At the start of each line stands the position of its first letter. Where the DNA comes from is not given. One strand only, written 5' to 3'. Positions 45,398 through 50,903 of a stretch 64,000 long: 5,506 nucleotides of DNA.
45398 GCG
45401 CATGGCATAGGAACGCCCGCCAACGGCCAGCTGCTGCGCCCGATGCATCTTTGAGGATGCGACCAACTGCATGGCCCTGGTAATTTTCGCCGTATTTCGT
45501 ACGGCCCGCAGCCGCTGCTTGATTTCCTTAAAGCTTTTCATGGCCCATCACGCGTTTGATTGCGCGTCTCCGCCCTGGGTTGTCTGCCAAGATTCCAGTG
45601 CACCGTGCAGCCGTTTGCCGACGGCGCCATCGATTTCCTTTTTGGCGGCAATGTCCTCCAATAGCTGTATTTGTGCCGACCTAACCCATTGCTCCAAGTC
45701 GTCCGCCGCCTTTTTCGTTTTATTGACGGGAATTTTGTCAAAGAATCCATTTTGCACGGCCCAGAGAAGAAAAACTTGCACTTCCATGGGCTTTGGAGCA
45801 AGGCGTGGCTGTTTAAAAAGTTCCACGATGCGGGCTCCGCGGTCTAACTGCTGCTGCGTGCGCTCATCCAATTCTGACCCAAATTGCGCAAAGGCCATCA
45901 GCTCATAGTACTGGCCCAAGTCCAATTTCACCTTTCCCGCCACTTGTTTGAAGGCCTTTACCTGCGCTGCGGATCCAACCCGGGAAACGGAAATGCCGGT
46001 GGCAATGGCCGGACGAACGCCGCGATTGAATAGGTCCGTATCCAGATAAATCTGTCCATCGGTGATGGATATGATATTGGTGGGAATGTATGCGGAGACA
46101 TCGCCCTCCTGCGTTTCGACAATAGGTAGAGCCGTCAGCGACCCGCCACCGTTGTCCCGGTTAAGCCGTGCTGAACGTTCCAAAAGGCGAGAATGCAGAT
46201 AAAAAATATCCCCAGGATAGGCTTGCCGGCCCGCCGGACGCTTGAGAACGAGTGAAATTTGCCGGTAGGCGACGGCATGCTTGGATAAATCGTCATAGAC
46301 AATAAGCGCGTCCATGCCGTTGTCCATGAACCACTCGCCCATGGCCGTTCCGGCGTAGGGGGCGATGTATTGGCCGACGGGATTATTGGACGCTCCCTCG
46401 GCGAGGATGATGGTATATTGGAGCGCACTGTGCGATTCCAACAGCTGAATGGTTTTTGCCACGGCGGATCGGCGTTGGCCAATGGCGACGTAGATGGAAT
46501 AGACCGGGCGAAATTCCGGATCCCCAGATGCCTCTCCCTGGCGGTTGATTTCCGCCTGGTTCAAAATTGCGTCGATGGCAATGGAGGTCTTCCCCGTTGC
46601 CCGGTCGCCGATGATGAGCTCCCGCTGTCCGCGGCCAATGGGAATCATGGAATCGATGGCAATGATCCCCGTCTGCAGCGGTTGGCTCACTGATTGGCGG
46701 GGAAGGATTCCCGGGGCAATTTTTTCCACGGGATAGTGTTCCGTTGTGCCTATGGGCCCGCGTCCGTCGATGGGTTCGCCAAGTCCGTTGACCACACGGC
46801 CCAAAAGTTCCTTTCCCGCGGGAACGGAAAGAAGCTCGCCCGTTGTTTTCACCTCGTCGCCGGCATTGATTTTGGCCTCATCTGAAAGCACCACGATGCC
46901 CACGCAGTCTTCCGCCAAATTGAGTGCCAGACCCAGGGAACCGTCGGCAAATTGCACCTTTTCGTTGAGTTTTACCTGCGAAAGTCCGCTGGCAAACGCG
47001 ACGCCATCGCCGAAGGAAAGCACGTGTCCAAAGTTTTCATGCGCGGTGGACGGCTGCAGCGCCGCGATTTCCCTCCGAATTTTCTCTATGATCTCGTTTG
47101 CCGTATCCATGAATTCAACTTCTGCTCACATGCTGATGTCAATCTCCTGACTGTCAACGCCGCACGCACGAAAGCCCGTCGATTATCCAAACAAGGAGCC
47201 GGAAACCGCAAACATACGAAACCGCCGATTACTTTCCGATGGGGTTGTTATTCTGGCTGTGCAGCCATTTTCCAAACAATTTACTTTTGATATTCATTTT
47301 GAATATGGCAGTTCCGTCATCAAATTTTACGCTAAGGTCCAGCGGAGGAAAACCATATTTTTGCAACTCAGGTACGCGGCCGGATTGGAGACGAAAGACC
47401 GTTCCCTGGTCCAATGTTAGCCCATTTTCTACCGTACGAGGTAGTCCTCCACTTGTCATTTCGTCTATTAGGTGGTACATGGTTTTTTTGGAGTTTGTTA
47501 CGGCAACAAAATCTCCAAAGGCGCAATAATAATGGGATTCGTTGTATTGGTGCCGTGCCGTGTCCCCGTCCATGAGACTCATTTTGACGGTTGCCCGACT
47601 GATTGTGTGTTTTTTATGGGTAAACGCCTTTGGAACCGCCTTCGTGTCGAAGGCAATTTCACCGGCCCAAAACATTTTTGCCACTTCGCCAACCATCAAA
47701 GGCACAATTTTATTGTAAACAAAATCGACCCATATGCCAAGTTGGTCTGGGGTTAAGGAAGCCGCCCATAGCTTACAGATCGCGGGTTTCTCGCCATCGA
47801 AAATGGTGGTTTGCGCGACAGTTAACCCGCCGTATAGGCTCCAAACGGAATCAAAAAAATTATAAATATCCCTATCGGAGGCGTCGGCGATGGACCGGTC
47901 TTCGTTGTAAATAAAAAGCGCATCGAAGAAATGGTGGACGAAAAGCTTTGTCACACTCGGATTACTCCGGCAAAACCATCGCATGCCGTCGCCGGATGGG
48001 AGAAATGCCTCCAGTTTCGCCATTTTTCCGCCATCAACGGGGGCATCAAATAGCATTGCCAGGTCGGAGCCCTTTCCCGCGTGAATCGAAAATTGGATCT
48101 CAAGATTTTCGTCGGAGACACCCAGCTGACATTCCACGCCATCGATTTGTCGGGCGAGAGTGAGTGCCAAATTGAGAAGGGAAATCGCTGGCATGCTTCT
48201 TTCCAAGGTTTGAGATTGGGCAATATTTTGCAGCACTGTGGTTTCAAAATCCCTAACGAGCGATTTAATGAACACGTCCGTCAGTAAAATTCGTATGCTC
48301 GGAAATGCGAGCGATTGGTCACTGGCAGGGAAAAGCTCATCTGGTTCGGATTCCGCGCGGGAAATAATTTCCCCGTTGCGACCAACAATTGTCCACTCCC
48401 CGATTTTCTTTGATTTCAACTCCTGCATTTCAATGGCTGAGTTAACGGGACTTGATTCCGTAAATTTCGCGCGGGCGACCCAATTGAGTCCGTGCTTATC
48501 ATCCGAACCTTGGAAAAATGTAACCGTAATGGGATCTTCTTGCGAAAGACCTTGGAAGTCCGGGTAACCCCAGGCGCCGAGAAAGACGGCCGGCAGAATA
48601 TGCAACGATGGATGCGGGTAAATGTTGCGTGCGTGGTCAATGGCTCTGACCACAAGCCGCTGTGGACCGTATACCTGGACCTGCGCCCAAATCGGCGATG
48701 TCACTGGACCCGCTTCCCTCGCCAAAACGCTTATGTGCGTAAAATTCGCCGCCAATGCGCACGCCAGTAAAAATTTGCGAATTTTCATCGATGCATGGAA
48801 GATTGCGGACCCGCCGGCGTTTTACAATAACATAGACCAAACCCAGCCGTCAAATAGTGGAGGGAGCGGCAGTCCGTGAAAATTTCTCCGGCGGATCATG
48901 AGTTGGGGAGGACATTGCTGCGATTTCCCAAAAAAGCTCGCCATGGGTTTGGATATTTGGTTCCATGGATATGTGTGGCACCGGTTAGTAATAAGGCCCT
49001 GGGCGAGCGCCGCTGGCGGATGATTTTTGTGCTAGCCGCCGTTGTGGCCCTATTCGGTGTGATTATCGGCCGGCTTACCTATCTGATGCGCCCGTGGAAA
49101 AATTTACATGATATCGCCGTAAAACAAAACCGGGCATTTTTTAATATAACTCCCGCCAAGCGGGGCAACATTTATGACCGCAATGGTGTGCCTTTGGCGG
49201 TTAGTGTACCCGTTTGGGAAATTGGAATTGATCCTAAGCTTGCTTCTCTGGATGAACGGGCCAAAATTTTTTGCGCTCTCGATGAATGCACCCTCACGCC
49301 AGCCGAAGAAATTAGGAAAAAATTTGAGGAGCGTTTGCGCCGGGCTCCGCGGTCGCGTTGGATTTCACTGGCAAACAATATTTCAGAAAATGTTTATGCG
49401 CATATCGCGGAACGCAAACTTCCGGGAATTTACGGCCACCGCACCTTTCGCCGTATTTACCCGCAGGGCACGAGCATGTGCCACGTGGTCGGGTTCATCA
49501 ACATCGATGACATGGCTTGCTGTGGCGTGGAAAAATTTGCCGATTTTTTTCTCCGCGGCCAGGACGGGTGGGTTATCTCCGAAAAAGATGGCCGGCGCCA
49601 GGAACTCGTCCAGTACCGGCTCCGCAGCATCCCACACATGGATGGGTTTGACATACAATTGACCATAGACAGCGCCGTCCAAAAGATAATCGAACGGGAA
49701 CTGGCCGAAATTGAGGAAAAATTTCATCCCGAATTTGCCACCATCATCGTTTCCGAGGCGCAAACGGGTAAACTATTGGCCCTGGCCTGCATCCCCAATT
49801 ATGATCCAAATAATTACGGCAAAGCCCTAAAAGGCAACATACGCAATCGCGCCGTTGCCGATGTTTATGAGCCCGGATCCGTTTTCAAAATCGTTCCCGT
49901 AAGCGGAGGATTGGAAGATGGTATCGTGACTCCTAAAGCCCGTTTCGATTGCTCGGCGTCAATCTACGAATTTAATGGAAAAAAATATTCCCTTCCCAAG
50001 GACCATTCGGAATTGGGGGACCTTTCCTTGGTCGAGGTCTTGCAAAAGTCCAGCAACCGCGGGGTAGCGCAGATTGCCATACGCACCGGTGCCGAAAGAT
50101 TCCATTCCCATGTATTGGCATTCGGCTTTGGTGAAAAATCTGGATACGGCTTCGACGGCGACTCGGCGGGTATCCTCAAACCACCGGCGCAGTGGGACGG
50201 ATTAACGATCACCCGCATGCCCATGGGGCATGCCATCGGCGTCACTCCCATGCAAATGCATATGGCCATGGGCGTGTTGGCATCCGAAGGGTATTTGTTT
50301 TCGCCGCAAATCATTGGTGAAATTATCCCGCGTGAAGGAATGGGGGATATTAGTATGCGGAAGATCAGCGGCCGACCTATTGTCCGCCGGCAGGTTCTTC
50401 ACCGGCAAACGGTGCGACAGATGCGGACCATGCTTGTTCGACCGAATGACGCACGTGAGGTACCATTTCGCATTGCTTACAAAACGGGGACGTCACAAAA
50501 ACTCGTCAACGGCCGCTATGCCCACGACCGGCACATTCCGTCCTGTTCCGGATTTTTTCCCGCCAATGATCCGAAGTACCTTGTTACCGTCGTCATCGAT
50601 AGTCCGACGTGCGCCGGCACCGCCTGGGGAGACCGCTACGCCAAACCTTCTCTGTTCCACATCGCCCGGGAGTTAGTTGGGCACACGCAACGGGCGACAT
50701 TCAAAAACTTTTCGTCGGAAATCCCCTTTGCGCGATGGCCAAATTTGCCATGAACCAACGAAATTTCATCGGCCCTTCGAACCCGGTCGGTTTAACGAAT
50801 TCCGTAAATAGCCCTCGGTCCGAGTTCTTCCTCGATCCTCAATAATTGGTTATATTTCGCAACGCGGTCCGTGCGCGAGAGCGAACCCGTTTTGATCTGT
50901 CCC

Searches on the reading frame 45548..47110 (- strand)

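Call 31: search_protein_families(library=pfam, proteins=[window:45548-47110:-], max_evalue=0.001)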
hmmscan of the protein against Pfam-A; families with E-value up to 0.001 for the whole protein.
window:45548-47110:- (520 aa): 3 families
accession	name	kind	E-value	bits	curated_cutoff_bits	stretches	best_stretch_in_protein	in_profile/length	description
PF00006.31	ATP-synt_ab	-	2.8e-73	246.5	29.5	1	148-376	1-213/213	ATP synthase alpha/beta family, nucleotide-binding domain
PF00306.32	ATP-synt_ab_C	-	4.8e-38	130.8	27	1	383-506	1-124/126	ATP synthase alpha/beta chain, C terminal domain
PF02874.29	ATP-synt_ab_N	-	4e-09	37.3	20.9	1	27-91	5-69/69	ATP synthase alpha/beta family, beta-barrel domain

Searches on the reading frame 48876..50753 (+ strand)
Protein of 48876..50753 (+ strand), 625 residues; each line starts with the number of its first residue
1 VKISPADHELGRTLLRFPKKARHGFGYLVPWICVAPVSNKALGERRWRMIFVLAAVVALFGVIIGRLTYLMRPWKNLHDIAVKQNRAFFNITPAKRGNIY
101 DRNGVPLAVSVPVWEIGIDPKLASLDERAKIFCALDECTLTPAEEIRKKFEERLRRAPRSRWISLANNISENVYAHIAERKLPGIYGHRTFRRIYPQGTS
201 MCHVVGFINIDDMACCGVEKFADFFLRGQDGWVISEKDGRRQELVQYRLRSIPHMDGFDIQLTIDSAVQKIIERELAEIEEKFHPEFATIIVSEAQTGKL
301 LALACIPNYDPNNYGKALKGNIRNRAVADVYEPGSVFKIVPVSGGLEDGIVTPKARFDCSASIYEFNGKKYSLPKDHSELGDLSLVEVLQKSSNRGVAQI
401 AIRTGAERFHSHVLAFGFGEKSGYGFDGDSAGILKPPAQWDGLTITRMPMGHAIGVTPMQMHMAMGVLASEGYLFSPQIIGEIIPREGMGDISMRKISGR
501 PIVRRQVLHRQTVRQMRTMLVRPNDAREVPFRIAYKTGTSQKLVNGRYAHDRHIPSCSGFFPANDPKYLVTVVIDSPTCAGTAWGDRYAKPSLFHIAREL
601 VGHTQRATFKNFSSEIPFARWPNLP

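Call 31: search_protein_families(library=pfam, proteins=[window:48876-50753:+], max_evalue=0.001)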
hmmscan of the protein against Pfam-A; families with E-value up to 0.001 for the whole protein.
window:48876-50753:+ (625 aa): 2 families
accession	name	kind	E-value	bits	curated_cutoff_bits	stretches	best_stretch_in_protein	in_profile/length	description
PF00905.27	Transpeptidase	-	1.3e-51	176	22.1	1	289-591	2-292/299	Penicillin binding protein transpeptidase domain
PF03717.20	PBP_dimer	-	9.6e-19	68.9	24.4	1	92-209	2-124/180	Penicillin-binding Protein dimerisation domain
